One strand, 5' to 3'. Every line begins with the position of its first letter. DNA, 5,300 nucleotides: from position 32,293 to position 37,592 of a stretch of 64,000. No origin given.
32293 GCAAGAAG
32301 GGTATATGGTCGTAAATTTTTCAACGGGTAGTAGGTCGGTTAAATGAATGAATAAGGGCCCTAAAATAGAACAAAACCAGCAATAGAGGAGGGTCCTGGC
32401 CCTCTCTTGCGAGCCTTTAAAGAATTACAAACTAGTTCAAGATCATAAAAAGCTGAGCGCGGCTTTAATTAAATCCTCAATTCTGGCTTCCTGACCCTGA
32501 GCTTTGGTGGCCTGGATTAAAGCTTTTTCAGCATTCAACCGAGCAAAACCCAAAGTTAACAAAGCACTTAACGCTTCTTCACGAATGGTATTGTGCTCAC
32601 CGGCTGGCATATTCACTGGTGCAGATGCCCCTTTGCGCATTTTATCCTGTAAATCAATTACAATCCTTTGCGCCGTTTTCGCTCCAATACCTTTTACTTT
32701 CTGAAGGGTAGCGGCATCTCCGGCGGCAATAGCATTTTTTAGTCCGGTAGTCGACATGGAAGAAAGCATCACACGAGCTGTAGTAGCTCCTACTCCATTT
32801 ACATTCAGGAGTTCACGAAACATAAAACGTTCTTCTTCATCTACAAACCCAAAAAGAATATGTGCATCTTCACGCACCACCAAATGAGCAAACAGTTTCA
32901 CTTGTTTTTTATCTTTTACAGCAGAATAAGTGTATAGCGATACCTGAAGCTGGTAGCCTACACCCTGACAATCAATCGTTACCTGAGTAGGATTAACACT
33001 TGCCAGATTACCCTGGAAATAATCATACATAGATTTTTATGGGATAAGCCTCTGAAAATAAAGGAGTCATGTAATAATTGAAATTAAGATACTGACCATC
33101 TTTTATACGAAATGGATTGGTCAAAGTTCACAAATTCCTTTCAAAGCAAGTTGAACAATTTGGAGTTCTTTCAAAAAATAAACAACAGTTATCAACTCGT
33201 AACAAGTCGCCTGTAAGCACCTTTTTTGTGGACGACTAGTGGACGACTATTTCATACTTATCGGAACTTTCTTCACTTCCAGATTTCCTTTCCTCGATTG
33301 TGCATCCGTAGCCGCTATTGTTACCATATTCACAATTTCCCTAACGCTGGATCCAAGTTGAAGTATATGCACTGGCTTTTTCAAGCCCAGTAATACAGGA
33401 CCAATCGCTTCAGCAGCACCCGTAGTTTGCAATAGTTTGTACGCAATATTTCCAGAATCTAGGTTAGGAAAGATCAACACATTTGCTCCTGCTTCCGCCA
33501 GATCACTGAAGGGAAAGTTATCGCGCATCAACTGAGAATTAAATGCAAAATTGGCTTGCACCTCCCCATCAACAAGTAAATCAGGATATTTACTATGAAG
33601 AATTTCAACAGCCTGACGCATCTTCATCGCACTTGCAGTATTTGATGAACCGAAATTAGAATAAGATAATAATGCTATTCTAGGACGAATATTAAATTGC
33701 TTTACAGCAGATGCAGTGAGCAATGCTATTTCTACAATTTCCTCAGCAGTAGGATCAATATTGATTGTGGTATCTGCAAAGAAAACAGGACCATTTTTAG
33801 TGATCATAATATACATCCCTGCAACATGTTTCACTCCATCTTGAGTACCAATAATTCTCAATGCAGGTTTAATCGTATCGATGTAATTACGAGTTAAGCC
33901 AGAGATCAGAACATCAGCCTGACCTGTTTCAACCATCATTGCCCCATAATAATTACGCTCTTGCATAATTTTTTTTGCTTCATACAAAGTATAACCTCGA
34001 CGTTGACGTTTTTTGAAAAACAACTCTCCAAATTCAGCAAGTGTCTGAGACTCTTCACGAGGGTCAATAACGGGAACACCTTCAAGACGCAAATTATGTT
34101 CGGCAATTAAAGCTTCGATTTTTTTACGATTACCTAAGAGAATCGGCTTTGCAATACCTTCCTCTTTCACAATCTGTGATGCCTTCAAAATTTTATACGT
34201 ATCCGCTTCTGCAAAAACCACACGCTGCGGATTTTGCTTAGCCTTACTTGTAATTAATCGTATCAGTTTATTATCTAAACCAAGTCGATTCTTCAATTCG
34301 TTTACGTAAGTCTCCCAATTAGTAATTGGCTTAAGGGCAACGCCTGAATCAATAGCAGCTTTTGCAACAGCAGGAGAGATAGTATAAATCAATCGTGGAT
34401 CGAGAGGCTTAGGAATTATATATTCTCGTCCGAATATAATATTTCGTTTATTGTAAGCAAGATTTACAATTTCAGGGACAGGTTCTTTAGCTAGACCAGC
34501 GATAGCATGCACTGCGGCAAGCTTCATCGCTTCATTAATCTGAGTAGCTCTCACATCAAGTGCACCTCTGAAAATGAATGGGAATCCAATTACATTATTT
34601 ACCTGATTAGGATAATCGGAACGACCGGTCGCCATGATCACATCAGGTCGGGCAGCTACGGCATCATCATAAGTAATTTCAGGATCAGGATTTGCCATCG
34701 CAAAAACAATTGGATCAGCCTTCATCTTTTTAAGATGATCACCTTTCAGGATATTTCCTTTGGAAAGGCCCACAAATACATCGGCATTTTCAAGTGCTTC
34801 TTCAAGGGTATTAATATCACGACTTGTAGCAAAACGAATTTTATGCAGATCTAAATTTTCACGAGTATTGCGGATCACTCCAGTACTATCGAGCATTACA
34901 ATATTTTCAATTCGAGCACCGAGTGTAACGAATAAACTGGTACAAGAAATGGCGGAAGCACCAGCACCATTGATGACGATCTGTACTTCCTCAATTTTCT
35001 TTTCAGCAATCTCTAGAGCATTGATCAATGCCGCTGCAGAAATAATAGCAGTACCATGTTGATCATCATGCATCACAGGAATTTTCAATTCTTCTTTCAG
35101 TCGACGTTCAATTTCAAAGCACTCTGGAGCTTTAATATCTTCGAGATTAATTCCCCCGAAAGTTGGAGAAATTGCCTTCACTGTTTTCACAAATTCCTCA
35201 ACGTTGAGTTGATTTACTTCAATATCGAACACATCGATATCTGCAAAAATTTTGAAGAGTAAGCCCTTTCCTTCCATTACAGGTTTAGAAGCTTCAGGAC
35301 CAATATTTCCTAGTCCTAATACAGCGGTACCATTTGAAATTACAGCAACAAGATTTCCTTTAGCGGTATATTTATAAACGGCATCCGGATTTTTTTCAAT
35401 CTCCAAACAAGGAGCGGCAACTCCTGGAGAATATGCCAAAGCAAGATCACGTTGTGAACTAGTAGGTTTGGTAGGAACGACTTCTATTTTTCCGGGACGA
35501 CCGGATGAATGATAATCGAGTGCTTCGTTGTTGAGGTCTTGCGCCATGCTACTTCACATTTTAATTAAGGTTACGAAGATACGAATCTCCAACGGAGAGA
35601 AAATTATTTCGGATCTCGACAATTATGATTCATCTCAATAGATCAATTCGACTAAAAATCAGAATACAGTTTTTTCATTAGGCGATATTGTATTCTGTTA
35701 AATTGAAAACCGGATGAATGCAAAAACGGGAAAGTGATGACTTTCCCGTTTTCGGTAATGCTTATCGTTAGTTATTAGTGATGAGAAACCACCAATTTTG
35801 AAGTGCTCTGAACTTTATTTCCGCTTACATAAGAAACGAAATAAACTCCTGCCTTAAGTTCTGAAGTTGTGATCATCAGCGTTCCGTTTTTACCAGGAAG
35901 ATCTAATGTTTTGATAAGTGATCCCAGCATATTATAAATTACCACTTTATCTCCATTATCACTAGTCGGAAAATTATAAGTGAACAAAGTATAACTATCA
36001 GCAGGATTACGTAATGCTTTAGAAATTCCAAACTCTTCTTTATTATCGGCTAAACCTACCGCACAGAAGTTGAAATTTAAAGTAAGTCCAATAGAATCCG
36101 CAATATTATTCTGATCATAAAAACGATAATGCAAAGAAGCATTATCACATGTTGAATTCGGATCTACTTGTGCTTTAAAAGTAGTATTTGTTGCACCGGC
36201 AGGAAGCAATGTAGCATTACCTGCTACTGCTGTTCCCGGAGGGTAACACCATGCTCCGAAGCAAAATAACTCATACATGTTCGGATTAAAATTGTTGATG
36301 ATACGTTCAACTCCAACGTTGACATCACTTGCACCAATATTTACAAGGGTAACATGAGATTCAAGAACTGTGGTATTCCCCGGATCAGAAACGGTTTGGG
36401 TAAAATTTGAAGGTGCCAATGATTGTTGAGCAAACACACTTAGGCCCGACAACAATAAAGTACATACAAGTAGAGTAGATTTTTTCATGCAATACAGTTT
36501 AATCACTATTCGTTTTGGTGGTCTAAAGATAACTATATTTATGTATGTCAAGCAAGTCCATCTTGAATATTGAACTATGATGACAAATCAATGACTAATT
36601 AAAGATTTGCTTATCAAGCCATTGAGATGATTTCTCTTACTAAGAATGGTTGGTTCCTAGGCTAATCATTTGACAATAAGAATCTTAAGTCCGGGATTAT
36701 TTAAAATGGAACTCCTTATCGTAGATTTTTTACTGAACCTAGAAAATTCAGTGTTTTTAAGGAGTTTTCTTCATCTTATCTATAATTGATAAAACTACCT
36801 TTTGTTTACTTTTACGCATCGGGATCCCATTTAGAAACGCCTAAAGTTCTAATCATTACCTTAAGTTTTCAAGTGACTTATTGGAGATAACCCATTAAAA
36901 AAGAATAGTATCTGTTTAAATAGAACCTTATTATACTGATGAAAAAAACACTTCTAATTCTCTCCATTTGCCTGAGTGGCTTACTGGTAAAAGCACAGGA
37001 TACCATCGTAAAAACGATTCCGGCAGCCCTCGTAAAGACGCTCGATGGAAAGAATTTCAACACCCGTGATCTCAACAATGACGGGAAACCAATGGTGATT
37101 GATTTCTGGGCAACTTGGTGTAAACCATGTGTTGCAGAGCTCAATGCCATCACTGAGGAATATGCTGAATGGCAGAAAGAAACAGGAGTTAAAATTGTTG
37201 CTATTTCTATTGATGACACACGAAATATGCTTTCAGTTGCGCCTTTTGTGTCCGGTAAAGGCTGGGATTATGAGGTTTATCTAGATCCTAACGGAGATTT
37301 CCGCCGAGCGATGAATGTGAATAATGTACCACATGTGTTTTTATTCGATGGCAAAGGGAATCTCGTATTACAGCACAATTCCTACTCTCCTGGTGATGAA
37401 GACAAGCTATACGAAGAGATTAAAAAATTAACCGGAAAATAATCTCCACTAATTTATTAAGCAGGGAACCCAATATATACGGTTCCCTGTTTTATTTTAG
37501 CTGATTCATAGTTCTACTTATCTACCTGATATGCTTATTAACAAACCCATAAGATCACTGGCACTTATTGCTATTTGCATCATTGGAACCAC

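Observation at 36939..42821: Extracytoplasmic thioredoxin-like neighbourhood with two tandem paralog pairs, one member having lost its CxxC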

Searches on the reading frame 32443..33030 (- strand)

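Call 96: search_protein_families(library=pfam, proteins=[window:32443-33030:-], max_evalue=0.00001)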
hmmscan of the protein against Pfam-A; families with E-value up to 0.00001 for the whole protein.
window:32443-33030:- (195 aa): 4 families
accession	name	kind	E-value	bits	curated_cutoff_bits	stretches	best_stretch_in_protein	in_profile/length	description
PF01330.27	RuvA_N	-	2.5e-21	76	23.6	1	1-61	1-61/61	RuvA N terminal domain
PF14520.12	HHH_5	-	8.7e-15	55.4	27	1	71-129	1-57/57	Helix-hairpin-helix domain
PF07499.19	RuvA_C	-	2.6e-09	37.9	24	1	150-195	3-46/47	RuvA, C-terminal domain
PF00633.29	HHH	-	3.2e-07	30.3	24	0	105-123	9-27/30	Helix-hairpin-helix motif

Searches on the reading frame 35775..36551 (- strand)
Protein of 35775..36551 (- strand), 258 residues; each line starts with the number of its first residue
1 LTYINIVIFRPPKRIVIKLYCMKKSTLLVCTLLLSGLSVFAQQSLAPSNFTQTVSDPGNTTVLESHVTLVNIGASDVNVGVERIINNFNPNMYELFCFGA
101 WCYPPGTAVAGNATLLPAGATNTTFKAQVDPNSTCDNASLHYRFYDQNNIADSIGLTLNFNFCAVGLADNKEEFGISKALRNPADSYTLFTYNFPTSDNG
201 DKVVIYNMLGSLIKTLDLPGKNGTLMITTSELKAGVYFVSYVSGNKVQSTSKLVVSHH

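Call 3: search_protein_families(library=pfam, proteins=[window:35775-36551:-], max_evalue=1)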
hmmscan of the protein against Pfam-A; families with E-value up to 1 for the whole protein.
window:35775-36551:- (258 aa): 1 family
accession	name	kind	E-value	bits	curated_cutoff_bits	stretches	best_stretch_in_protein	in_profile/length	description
PF18962.6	Por_Secre_tail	-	1.8e-08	35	27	1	182-255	4-75/75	Secretion system C-terminal sorting domain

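Call 4: search_protein_families(library=ncbifam, proteins=[window:35775-36551:-], max_evalue=1)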
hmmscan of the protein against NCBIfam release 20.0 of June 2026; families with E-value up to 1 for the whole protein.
window:35775-36551:- (258 aa): 3 families
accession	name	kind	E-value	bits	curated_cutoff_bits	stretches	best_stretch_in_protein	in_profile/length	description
TIGR04183.1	Por_Secre_tail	domain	1.9e-10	40.6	23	1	182-255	4-71/72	T9SS type A sorting domain-containing protein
NF052644.1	T9SS_DNase_Rie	equivalog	0.00032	20.1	260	1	200-248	199-244/251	T9SS-dependent surface endonuclease, AS87_RS02955 family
NF033708.1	T9SS_Cterm_ChiA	domain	0.00076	19.3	40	1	201-254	2-54/55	T9SS sorting signal type C domain-containing protein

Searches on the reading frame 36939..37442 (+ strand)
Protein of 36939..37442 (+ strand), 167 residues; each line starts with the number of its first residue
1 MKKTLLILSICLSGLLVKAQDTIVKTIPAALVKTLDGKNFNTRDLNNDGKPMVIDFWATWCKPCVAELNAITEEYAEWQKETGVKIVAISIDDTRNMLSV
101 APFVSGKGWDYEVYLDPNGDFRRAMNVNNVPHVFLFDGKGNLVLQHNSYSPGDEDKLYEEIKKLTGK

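Call 3: search_protein_families(library=pfam, proteins=[window:36939-37442:+], max_evalue=1)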
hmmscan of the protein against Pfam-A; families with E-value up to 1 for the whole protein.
window:36939-37442:+ (167 aa): 11 families
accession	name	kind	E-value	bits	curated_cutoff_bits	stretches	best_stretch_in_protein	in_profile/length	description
PF00578.27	AhpC-TSA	-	6.4e-19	68.5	26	1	26-143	4-122/124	AhpC/TSA family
PF08534.16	Redoxin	-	4.8e-18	65.8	26.6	1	26-157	5-144/148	Redoxin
PF13905.12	Thioredoxin_8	-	2.4e-12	47.4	27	1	49-141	1-93/94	Thioredoxin-like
PF00085.26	Thioredoxin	-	1.7e-09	38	23.5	1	32-97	2-64/103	Thioredoxin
PF13098.12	Thioredoxin_2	-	3.7e-08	34.1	27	1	47-153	3-98/104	Thioredoxin-like domain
PF13911.12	AhpC-TSA_2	-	1.8e-06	28.7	27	1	76-129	6-56/114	AhpC/TSA antioxidant enzyme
PF13899.12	Thioredoxin_7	-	0.0081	16.7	27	1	46-93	14-60/83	Thioredoxin-like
PF20029.6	DUF6436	-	0.0093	16.1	27.3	1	44-143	15-88/133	Domain of unknown function (DUF6436)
PF05988.18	DUF899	-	0.0093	16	27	1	57-128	81-148/224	Bacterial protein of unknown function (DUF899)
PF02630.20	SCO1-SenC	-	0.053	13.9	22.8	1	36-95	10-69/134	SCO1/SenC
PF00837.23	T4_deiodinase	-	0.21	11.3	27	1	26-89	78-142/237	Iodothyronine deiodinase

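Call 4: search_protein_families(library=ncbifam, proteins=[window:36939-37442:+], max_evalue=1)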
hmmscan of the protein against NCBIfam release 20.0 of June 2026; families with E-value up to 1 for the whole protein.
window:36939-37442:+ (167 aa): 20 families
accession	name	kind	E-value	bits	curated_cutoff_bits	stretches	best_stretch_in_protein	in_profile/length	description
NF002854.0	PRK03147.1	subfamily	6.5e-22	78.3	170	1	23-147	38-157/176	thiol-disulfide oxidoreductase ResA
NF041202.1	StoA_CxxC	exception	6.9e-18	65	210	1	6-144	11-146/163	endospore biogenesis thiol-disulfide oxidoreductase StoA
TIGR00385.1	dsbE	subfamily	1.6e-13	50.6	123.15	1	23-147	36-155/173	DsbE family thiol:disulfide interchange protein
NF011941.0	PRK15412.1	equivalog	1.1e-10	41.4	359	1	23-148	41-161/185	thiol:disulfide interchange protein DsbE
TIGR01068.1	thioredoxin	equivalog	6.7e-10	39.1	96.8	1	44-97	9-60/101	thioredoxin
NF010625.0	PRK14018.1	equivalog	1.6e-09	36.8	522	1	4-143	15-153/521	bifunctional peptide-methionine (S)-S-oxide reductase MsrA/peptide-methionine (R)-S-oxide reductase MsrB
NF047696.1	ThlDiSintTplARhiz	equivalog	2.5e-09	37.2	230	1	26-95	76-142/219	thiol:disulfide interchange protein TlpA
NF008229.0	PRK10996.1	equivalog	7.1e-09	35.5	125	1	37-97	40-98/141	thioredoxin TrxC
NF045694.1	seleno_TsoB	exception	2.2e-07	29.4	805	1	45-97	470-521/572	rhodanese/DsbD fusion-like selenoprotein TsoB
NF041054.1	WAxxUGC_long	equivalog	1.1e-06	28.2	300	1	26-153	83-205/354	ResA-like WAxxUGC motif-containing protein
NF006898.0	PRK09381.1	equivalog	1.3e-05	25.5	138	1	35-85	8-57/109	thioredoxin TrxA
NF047697.1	ThioredTrxAClost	equivalog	6e-05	23.2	140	1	35-95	4-61/105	thioredoxin TrxA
TIGR01130.1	ER_PDI_fam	subfamily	7.1e-05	22.5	344.25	1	29-98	344-410/476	protein disulfide-isomerase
NF011576.0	PRK15000.1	subfamily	0.00093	18.9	301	1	38-93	24-78/200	peroxiredoxin C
TIGR01126.1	pdi_dom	equivalog_domain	0.0029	17.9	107.2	1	38-96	4-60/105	protein disulfide-isomerase domain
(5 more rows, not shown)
